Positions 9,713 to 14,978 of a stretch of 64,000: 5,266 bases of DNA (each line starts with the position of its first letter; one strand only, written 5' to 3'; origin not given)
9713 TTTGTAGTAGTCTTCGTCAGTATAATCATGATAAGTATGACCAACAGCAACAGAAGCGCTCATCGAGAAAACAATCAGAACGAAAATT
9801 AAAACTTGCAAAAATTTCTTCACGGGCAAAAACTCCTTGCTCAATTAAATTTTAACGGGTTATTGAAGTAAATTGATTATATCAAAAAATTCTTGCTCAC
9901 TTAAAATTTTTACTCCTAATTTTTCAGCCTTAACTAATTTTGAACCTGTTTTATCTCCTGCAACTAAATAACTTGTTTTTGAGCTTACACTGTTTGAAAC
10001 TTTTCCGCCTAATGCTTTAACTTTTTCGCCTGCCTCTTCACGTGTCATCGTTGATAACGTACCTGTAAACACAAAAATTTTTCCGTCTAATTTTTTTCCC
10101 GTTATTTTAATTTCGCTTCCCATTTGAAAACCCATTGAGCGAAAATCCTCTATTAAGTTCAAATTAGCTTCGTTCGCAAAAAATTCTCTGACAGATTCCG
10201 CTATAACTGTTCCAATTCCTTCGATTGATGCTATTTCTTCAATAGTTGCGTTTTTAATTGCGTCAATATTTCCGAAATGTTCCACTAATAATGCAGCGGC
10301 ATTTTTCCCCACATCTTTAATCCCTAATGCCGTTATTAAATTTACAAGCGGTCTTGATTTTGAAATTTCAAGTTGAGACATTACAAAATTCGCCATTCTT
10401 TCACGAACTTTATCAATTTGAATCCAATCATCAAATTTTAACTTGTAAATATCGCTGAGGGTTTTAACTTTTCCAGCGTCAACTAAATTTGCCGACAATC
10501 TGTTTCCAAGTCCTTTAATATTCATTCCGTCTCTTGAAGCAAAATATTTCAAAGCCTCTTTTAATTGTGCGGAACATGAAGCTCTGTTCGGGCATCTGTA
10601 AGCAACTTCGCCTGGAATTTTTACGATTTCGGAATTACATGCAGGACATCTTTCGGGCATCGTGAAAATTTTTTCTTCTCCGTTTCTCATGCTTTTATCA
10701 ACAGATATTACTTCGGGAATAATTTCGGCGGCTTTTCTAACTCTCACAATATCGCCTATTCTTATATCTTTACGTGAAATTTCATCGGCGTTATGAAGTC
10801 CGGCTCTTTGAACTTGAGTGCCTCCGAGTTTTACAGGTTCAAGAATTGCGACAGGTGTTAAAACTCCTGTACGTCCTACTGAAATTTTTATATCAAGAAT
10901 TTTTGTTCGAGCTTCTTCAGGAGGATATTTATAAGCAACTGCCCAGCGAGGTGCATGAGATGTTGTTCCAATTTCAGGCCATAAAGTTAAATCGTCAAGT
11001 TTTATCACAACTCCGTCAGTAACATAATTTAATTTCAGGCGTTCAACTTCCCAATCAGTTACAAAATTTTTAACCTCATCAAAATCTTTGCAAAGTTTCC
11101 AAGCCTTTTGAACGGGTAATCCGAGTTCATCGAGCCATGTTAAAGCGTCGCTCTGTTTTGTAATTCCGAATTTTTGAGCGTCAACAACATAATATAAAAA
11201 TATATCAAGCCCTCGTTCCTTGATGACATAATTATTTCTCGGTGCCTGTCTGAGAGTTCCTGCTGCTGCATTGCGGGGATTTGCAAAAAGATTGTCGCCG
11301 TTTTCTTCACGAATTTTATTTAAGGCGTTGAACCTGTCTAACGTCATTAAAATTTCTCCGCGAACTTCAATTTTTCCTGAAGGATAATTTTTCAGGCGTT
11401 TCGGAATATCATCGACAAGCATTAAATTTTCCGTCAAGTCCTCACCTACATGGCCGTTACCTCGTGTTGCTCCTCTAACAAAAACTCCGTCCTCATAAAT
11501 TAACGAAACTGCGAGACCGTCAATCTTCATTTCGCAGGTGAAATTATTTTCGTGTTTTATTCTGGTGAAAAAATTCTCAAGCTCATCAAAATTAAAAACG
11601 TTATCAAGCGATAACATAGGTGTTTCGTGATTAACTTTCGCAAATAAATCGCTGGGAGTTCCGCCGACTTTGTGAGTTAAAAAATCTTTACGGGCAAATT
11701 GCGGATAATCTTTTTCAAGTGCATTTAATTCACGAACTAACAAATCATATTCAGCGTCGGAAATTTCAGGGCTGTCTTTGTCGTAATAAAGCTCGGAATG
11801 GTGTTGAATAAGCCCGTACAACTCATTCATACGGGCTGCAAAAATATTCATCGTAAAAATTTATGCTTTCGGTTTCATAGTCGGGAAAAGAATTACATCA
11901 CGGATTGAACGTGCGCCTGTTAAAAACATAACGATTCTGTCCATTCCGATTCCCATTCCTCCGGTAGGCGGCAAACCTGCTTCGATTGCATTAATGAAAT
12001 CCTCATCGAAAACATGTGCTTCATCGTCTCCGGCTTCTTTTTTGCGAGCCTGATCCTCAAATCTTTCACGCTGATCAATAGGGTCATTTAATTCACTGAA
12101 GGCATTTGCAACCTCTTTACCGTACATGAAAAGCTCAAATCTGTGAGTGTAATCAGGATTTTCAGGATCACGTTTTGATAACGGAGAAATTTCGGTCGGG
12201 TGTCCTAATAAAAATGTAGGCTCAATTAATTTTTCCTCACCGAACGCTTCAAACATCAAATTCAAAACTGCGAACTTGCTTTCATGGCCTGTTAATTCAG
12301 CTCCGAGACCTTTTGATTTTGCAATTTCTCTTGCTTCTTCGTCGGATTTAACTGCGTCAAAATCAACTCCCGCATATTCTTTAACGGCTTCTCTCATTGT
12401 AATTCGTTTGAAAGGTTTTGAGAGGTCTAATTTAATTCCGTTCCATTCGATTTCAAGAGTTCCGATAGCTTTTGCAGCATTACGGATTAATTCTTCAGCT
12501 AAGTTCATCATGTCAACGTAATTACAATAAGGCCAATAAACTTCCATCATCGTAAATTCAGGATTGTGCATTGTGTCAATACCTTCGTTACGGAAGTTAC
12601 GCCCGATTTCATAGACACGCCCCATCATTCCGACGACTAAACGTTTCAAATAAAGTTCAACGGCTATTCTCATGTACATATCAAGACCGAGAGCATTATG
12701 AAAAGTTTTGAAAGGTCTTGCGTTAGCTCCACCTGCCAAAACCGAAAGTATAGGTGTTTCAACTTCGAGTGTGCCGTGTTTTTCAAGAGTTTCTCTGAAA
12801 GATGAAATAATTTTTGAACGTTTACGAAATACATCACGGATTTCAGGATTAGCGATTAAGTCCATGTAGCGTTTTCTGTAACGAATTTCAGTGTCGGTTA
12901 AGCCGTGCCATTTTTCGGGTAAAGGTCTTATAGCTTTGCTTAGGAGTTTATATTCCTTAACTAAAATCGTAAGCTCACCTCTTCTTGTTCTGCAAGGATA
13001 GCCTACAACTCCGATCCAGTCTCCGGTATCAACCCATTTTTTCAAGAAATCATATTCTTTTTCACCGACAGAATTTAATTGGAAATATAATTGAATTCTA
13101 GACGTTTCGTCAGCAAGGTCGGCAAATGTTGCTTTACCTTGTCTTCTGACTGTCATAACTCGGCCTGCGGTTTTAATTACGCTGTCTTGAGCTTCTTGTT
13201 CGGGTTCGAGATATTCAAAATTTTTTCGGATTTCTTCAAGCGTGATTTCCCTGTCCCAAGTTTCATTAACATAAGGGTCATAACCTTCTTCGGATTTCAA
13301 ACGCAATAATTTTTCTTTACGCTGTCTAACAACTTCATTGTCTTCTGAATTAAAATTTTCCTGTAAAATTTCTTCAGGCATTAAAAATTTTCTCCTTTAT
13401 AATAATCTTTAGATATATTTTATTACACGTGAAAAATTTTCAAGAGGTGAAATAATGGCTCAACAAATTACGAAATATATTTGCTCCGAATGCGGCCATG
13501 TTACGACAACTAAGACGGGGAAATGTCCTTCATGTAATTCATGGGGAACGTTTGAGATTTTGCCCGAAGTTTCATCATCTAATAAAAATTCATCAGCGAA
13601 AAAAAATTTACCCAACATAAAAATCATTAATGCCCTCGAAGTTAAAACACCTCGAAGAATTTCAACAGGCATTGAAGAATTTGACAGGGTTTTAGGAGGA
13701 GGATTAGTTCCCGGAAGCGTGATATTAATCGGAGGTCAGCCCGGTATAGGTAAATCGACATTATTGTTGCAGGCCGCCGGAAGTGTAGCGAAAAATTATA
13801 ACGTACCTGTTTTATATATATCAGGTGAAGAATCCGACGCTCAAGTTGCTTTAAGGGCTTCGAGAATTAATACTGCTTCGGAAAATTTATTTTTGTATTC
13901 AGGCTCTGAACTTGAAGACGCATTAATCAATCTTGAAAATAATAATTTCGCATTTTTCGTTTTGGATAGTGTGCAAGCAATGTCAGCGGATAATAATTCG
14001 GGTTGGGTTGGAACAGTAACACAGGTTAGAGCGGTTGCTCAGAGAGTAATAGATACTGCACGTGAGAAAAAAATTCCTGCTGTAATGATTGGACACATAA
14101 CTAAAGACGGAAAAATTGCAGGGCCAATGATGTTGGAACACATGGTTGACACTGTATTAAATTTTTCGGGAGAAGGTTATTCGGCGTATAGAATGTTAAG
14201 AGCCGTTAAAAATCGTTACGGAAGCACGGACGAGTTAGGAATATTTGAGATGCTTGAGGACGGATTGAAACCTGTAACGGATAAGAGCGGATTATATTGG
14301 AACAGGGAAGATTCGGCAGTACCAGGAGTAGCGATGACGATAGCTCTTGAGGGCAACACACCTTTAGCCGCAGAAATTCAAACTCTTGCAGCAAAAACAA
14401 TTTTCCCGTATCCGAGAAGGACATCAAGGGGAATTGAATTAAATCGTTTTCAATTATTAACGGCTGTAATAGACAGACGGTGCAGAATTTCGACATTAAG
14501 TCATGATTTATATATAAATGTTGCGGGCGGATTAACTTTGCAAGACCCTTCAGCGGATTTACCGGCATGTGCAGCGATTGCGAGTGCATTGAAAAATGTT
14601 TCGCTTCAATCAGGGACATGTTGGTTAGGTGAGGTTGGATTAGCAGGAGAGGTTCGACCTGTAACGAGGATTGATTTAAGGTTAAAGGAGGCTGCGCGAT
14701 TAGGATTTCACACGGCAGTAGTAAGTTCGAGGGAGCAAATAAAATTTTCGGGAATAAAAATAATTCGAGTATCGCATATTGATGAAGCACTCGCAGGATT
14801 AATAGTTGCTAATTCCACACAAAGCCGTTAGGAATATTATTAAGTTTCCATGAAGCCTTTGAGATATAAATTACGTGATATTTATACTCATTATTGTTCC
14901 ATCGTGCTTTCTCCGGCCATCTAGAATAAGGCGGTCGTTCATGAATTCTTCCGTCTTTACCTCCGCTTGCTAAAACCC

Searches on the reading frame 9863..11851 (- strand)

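Call 39: search_protein_families(library=pfam, proteins=[window:9863-11851:-], max_evalue=0.00001)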
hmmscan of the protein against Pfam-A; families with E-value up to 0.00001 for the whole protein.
window:9863-11851:- (663 aa): 8 families
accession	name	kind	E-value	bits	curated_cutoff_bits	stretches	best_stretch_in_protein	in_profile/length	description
PF01653.23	DNA_ligase_aden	-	5.7e-86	288.6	27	1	70-312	4-253/253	NAD-dependent DNA ligase adenylation domain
PF03120.22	DNA_ligase_OB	-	6.2e-32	109.8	32.9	1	316-392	2-78/79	NAD-dependent DNA ligase OB-fold domain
PF12826.13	HHH_2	-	3.2e-23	82.1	27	1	505-567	2-64/64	Helix-hairpin-helix motif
PF00533.33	BRCT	-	1.9e-17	63.7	21.3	1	586-659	4-78/78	BRCA1 C Terminus (BRCT) domain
PF03119.21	DNA_ligase_ZBD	-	7.7e-10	38.9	25.8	1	401-428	1-27/27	NAD-dependent DNA ligase C4 zinc finger domain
PF14520.12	HHH_5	-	4.6e-09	37.1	27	1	509-556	5-53/57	Helix-hairpin-helix domain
PF22745.1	Nlig-Ia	-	7e-09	36.7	27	1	14-54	12-53/92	DNA ligase-like, N-terminal NAD+-binding domain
PF12738.14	PTCB-BRCT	-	1.2e-06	28.9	22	1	600-651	9-60/63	twin BRCT domain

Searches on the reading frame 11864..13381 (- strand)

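Call 39: search_protein_families(library=pfam, proteins=[window:11864-13381:-], max_evalue=0.00001)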
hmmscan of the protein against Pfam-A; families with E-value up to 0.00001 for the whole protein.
window:11864-13381:- (506 aa): 2 families
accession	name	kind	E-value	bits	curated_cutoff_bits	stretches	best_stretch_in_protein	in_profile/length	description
PF00152.25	tRNA-synt_2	-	2e-88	296.9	25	1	164-502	2-307/308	tRNA synthetases class II (D, K and N)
PF01336.31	tRNA_anti-codon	-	2.6e-14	53.3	27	1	70-147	2-75/75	OB-fold nucleic acid binding domain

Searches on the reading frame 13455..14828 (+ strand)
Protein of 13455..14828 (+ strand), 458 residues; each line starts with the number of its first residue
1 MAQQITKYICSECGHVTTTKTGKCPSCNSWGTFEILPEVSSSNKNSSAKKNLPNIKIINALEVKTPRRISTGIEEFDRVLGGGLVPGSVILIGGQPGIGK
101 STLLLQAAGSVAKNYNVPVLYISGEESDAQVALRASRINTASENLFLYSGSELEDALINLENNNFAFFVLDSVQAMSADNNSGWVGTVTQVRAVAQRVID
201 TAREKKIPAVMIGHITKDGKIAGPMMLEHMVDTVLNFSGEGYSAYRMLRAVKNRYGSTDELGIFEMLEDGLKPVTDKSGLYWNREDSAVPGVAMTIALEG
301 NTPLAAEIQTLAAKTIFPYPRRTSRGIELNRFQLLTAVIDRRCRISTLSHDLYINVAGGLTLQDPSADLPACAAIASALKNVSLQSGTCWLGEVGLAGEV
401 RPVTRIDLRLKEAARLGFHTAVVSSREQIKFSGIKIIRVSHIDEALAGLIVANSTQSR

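Call 39: search_protein_families(library=pfam, proteins=[window:13455-14828:+], max_evalue=0.00001)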
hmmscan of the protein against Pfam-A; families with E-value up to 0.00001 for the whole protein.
window:13455-14828:+ (458 aa): 5 families
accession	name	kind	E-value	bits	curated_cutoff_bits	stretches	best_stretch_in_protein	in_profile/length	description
PF06745.19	ATPase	-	4.6e-16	59.3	26.6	1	69-138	1-70/231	KaiC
PF13481.12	AAA_25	-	2.7e-12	47.2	27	1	69-219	15-194/195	AAA domain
PF03796.21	DnaB_C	-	1e-10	41.9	27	1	69-214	2-137/255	DnaB-like helicase C terminal domain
PF18073.7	Zn_ribbon_LapB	-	2.8e-09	36.9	25.7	1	8-34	1-27/28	Rubredoxin metal binding domain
PF13541.12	ChlI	-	1.8e-06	28.3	27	1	347-425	40-119/121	Subunit ChlI of Mg-chelatase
